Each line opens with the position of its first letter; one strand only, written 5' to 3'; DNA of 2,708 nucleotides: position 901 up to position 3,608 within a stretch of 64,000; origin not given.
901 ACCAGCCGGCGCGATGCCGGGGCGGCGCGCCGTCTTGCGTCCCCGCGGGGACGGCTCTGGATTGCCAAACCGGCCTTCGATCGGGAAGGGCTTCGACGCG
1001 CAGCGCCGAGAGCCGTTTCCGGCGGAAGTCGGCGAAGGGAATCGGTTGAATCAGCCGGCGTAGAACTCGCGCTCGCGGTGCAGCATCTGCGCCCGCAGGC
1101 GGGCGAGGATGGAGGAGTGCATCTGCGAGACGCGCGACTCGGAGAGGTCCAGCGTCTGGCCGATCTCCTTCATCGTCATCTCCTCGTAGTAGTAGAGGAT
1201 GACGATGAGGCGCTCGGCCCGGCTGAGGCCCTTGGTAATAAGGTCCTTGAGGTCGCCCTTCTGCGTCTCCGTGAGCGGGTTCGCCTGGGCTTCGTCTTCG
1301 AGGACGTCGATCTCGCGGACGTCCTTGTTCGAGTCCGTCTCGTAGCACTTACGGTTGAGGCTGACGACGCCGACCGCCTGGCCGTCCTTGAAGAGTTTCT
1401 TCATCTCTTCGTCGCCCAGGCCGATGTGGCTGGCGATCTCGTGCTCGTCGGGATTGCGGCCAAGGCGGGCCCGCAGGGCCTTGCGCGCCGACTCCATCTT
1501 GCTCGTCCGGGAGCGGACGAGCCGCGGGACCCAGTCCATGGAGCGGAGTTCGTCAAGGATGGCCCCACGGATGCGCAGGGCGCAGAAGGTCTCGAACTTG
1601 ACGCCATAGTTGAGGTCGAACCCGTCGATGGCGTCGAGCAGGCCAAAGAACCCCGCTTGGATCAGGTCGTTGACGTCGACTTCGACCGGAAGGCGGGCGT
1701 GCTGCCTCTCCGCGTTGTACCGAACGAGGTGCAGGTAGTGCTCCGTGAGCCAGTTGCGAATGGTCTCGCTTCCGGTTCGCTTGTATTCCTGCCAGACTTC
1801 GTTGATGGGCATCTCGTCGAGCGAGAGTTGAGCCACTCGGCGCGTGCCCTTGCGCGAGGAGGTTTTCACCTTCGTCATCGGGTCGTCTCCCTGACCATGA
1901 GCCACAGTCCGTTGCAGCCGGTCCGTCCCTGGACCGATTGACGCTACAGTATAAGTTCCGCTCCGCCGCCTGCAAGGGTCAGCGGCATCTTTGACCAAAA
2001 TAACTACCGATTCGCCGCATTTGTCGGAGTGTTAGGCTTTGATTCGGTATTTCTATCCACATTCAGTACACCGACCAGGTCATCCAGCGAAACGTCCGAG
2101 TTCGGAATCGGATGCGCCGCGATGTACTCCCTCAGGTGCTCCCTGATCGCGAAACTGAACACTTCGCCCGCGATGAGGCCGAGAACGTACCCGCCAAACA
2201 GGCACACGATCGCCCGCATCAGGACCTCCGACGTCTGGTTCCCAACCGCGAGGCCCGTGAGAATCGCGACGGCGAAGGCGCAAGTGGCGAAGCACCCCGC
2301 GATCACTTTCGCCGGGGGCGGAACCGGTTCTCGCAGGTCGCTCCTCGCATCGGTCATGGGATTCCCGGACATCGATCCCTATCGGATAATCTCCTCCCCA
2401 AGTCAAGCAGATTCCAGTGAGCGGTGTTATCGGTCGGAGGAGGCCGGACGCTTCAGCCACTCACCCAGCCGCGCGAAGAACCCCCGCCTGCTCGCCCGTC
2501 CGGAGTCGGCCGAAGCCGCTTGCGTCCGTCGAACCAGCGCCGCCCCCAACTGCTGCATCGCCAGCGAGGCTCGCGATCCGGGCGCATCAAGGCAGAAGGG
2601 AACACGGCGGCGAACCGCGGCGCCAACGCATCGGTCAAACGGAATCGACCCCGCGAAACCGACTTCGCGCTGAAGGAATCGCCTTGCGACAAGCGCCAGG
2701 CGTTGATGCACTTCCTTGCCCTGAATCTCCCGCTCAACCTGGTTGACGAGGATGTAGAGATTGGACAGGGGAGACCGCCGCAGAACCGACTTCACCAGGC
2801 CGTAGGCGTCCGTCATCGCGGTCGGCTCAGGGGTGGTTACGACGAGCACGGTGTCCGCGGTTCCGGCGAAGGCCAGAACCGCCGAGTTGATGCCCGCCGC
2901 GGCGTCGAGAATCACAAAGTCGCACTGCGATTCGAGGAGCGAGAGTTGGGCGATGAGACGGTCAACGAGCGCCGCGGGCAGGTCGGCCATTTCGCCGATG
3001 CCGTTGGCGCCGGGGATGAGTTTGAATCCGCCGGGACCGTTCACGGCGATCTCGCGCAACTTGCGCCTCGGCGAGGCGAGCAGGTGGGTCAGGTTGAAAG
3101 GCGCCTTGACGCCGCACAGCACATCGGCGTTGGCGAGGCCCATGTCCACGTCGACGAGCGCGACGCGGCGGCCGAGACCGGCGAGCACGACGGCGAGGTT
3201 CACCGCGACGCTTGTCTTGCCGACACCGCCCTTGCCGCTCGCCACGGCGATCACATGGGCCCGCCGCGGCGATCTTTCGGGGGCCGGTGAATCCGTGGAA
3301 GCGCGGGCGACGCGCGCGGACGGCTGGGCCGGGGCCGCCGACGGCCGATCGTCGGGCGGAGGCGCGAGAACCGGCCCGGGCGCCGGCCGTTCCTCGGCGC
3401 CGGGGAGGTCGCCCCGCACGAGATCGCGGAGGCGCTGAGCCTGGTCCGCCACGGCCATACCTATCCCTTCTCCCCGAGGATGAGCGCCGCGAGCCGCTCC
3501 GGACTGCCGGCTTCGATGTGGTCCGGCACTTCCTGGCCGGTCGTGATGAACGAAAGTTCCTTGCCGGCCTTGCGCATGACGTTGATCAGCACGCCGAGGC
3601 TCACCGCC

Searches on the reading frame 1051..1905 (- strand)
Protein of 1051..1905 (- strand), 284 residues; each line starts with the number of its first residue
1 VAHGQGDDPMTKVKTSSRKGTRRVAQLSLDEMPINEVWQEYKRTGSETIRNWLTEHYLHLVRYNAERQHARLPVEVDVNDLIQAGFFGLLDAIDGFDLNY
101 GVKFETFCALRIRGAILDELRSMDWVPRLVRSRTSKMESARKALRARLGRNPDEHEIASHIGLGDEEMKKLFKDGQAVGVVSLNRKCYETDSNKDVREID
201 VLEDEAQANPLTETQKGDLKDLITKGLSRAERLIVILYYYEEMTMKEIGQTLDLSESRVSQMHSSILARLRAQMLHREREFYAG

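Call 79: find_encoding_contigs(protein=window:1051-1905:-, flank=10000, max_places=1)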
Protein window:1051-1905:- (284 aa): no gene with exactly this product is on record in the collection.

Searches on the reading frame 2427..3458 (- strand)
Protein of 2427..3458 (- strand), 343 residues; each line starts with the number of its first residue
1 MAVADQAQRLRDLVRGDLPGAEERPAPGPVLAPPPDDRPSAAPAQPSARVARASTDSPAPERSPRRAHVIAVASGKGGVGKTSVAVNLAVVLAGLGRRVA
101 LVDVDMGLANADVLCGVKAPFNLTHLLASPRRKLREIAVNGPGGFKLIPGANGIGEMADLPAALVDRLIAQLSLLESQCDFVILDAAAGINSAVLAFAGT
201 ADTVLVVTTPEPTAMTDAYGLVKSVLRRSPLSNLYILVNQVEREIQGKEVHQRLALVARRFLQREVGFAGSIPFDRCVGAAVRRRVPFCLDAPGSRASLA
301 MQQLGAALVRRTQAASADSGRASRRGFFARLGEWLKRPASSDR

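Call 80: find_encoding_contigs(protein=window:2427-3458:-, flank=10000, max_places=1)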
Protein window:2427-3458:- (343 aa): 21 contigs read that carry it; 1 place shown.
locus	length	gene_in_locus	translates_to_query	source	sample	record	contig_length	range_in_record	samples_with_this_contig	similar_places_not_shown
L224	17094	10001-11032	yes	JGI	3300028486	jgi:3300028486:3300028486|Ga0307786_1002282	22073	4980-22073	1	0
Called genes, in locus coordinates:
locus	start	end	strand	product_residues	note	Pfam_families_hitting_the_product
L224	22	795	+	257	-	PF13677:MotB_plug, PF00691:OmpA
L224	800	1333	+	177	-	-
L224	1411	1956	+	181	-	PF01052:FliMN_C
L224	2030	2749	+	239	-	PF04347:FliO (weak)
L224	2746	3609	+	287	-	PF00813:FliP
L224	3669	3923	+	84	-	PF01313:Bac_export_3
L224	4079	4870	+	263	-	PF01311:Bac_export_1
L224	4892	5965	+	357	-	PF01312:Bac_export_2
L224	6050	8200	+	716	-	PF00771:FHIPEP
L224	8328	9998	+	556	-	PF00448:SRP54, PF13401:AAA_22 (weak)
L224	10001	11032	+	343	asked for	PF10609:ParA, PF01656:CbiA, PF02374:ArsA_ATPase (faint), PF06564:CBP_BcsQ (weak), PF09140:MipZ (weak), PF13614:AAA_31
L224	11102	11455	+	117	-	-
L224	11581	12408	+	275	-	PF04542:Sigma70_r2, PF04539:Sigma70_r3 (weak), PF08281:Sigma70_r4_2 (weak), PF04545:Sigma70_r4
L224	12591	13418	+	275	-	PF04542:Sigma70_r2, PF08281:Sigma70_r4_2 (weak), PF04545:Sigma70_r4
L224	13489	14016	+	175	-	PF01288:HPPK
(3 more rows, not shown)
